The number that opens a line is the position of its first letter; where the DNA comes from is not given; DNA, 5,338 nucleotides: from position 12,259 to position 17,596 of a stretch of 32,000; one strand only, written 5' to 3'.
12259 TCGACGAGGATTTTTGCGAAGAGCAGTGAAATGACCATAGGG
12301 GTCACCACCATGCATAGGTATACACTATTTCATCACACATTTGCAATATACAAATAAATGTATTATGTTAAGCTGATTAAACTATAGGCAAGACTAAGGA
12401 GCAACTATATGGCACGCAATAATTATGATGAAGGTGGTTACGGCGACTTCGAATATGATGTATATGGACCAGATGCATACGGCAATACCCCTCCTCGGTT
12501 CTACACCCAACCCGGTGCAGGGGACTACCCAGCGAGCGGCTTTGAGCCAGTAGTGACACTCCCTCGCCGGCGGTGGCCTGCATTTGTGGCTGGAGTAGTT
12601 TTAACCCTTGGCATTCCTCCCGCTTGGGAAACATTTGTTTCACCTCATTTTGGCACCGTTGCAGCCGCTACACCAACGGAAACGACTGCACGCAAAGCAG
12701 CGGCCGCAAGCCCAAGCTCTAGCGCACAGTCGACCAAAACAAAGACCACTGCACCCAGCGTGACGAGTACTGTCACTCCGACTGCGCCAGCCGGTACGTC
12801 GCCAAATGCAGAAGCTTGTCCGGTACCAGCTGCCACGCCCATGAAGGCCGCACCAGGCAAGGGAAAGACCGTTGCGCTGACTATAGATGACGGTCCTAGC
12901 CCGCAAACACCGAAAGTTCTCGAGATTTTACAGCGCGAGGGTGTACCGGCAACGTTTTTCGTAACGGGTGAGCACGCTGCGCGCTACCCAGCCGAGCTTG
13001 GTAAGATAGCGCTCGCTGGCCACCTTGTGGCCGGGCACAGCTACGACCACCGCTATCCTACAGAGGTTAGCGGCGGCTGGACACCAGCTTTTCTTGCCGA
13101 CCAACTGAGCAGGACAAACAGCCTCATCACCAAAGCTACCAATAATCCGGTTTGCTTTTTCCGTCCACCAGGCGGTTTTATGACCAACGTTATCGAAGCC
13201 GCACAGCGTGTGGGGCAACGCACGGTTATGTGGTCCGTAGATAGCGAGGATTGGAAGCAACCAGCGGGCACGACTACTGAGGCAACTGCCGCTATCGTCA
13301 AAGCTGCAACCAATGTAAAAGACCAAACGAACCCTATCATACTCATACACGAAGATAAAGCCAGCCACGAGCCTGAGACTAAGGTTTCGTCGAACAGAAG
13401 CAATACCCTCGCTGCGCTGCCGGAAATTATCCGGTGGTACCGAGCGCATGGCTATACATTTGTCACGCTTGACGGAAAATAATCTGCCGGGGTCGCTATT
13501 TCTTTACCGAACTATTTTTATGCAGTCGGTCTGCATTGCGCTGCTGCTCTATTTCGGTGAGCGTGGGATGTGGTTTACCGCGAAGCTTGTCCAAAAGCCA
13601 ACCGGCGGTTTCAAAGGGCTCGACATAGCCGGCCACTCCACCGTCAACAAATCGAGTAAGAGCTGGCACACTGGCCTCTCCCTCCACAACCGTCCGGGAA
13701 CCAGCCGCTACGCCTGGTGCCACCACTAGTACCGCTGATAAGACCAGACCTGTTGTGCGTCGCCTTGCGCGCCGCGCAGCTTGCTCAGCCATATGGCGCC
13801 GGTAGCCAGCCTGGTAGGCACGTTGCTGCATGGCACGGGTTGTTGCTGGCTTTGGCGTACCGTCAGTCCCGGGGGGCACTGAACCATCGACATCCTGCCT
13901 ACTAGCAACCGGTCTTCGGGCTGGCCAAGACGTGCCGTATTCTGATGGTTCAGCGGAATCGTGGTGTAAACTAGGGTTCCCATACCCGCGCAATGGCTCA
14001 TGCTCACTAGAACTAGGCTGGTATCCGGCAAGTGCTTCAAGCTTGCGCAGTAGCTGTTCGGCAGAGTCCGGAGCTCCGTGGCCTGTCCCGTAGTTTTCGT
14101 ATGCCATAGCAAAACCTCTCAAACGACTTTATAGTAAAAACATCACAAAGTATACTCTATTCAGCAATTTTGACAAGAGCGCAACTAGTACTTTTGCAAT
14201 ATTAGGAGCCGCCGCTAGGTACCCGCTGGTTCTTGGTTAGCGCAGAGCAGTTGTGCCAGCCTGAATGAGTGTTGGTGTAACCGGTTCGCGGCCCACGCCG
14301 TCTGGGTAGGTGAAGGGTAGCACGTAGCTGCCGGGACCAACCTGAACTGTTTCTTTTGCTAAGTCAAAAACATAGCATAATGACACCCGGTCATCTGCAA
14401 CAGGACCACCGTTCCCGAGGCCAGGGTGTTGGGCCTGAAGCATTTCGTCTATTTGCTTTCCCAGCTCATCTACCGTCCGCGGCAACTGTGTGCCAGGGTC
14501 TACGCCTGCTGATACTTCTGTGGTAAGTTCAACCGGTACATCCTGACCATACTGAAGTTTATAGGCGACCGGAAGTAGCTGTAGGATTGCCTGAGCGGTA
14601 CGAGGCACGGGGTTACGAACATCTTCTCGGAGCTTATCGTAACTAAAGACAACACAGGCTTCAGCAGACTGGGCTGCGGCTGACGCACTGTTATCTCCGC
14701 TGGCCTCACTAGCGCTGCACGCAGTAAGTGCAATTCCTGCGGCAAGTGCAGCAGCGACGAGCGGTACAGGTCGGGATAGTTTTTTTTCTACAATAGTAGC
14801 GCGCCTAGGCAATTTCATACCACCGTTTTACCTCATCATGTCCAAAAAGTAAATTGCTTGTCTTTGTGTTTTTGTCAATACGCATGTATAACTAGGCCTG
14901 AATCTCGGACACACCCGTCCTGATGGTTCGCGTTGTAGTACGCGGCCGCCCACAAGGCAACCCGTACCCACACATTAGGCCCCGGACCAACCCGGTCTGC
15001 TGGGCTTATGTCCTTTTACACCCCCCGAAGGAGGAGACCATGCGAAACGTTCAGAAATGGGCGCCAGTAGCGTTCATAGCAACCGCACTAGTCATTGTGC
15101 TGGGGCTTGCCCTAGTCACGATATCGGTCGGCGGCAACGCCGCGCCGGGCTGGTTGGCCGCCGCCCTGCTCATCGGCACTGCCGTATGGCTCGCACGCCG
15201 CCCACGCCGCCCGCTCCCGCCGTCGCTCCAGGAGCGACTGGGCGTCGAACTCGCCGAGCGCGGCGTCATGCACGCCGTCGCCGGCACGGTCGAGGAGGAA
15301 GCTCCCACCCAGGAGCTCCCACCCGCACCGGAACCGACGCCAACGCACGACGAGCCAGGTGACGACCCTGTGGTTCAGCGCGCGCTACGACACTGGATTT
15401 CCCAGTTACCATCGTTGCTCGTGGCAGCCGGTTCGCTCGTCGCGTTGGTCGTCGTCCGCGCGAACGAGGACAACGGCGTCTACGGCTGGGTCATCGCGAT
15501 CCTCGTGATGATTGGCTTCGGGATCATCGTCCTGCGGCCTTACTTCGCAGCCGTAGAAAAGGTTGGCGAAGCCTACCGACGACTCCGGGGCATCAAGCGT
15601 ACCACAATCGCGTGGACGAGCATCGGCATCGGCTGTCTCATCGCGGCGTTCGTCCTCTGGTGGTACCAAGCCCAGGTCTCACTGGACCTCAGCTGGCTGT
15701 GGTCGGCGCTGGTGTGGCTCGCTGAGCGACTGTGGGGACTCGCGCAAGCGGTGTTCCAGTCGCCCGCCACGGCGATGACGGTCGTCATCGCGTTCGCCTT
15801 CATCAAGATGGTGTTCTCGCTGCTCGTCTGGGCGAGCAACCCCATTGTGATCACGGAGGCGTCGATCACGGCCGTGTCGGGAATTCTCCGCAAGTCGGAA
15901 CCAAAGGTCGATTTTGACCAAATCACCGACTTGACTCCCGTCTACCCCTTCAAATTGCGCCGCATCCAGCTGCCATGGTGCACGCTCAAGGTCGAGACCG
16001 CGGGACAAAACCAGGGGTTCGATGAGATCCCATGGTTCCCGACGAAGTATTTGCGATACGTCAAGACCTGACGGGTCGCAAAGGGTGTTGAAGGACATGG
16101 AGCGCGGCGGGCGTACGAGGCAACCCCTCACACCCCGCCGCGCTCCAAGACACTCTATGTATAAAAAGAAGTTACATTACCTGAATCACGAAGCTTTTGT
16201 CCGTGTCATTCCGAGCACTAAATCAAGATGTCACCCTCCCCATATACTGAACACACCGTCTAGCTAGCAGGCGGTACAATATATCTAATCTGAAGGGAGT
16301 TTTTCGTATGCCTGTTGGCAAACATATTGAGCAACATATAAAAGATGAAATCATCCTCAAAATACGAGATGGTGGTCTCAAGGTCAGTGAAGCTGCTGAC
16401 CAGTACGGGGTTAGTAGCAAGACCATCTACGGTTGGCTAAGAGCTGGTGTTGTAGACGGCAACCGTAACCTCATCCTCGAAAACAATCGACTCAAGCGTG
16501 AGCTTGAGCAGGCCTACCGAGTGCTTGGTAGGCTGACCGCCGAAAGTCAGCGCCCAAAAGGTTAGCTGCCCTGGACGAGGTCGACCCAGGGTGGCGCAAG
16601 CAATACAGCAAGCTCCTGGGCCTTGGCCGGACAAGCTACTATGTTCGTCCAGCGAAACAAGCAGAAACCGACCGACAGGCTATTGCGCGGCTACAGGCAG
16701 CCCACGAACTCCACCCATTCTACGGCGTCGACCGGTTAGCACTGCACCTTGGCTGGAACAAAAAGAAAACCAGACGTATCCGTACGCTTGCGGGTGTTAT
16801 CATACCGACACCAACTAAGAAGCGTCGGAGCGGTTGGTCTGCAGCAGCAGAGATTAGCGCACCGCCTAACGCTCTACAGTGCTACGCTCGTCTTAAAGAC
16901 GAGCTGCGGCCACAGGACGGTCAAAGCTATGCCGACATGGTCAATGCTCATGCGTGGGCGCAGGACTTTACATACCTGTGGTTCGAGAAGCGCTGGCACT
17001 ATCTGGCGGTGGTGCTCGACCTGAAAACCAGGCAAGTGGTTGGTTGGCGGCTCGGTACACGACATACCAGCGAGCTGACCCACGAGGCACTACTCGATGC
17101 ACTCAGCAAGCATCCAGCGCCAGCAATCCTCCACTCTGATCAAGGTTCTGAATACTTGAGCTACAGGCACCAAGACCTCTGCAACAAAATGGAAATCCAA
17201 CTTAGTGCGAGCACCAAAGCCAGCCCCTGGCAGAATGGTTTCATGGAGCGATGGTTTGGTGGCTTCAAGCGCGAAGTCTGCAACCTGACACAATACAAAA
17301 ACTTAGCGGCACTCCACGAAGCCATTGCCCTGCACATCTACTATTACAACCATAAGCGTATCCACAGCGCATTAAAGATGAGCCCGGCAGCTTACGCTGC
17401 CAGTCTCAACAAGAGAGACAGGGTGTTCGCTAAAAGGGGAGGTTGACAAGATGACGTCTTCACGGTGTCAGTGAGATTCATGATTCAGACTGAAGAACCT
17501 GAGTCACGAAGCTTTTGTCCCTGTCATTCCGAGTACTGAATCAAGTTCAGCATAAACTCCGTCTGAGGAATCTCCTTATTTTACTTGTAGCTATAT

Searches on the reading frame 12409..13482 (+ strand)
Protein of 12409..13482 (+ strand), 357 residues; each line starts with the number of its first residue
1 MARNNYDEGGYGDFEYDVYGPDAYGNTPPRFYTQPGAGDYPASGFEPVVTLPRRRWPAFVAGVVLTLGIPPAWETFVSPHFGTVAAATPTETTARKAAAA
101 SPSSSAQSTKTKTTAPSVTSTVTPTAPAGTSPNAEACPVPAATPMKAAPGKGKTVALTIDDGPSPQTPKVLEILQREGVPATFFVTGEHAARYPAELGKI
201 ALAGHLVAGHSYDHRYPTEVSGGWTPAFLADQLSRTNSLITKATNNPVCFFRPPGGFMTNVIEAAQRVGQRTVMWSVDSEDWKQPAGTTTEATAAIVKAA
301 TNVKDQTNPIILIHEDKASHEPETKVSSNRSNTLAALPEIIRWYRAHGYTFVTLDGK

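Call 4: search_protein_families(library=pfam, proteins=[window:12409-13482:+], max_evalue=0.1)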
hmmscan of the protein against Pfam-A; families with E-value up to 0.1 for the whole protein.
window:12409-13482:+ (357 aa): 1 family
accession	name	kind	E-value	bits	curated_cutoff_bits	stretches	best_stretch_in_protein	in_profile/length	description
PF01522.26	Polysacc_deac_1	-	7e-29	100.8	23.1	1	149-272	3-123/124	Polysaccharide deacetylase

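Call 5: search_protein_families(library=ncbifam, proteins=[window:12409-13482:+], max_evalue=0.1)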
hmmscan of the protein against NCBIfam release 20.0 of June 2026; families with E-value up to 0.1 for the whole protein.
window:12409-13482:+ (357 aa): 10 families
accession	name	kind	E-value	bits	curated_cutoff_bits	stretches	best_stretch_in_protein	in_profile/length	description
TIGR02764.1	spore_ybaN_pdaB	equivalog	1.5e-31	109.6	237.4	1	151-355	4-188/191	polysaccharide deacetylase family sporulation protein PdaB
TIGR04243.1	nodulat_NodB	equivalog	1.8e-31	109.2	240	1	153-353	2-195/197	chitooligosaccharide deacetylase NodB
NF045820.1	PgAcgDacpgdA_Strep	equivalog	5.1e-23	81.6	800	1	152-354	267-444/463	peptidoglycan-N-acetylglucosamine deacetylase PgdA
NF045821.1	PgAcgDacpgdA1_Bac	equivalog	7.4e-23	80.8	400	1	152-286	87-219/282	peptidoglycan-N-acetylglucosamine deacetylase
TIGR02884.1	spore_pdaA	equivalog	1.3e-22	80.6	298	1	151-355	35-221/224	delta-lactam-biosynthetic de-N-acetylase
TIGR02873.1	spore_ylxY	hypoth_equivalog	6.9e-22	77.9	391.5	1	146-289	79-219/268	probable sporulation protein, polysaccharide deacetylase family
NF045822.1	PgAcgDacpgdA2_Bac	equivalog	1.1e-19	70.8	400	1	150-351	66-255/274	peptidoglycan-N-acetylglucosamine deacetylase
TIGR03006.1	pepcterm_polyde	equivalog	7e-11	41.8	276.2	1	167-255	36-120/272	XrtA system polysaccharide deacetylase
NF011923.2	PRK15394.1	equivalog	0.012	14.8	382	0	198-249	94-145/294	4-deoxy-4-formamido-L-arabinose-phosphoundecaprenol deformylase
NF050820.1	PolSacchBiosHfsH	equivalog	0.02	14.6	400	1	144-255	26-141/249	oligosaccharide deacetylase HfsH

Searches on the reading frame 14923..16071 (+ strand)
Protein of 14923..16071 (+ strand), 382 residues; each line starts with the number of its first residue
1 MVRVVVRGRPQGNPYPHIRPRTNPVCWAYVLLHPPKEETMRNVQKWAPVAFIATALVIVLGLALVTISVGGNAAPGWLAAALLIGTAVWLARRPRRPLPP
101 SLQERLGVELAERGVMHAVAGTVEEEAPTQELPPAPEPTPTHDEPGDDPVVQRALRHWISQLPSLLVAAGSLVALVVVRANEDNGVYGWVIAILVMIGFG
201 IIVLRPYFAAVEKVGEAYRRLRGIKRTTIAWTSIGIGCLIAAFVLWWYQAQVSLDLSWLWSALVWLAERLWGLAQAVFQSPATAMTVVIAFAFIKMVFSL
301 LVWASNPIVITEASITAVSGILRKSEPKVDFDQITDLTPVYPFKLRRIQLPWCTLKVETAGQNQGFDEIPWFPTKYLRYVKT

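Call 15: search_protein_families(library=pfam, proteins=[window:14923-16071:+], max_evalue=0.1)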
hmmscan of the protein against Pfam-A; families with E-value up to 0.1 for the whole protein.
window:14923-16071:+ (382 aa): 1 family
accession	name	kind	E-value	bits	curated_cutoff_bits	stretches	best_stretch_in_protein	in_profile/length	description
PF03703.20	bPH_2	-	0.0013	19.4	22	1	308-364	6-60/78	Bacterial PH domain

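Call 103: search_protein_families(library=padloc, proteins=[window:14923-16071:+], max_evalue=0.01)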
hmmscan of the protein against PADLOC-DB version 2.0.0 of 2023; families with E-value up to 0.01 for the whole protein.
window:14923-16071:+ (382 aa): 0 families

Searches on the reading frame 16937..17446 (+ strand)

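Call 15: search_protein_families(library=pfam, proteins=[window:16937-17446:+], max_evalue=0.1)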
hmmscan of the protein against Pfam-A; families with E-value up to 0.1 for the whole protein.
window:16937-17446:+ (169 aa): 4 families
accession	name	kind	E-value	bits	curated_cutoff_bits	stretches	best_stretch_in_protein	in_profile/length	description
PF00665.32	rve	-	5.4e-20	72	32.6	1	6-97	7-102/102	Integrase core domain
PF13683.12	rve_3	-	5e-14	52.2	26.5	1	86-149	2-65/67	Integrase core domain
PF13333.12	rve_2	-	1.2e-08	35.4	22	1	104-153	1-51/56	Integrase core domain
PF13610.12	DDE_Tnp_IS240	-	1.7e-07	31.9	27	1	6-141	3-137/139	DDE domain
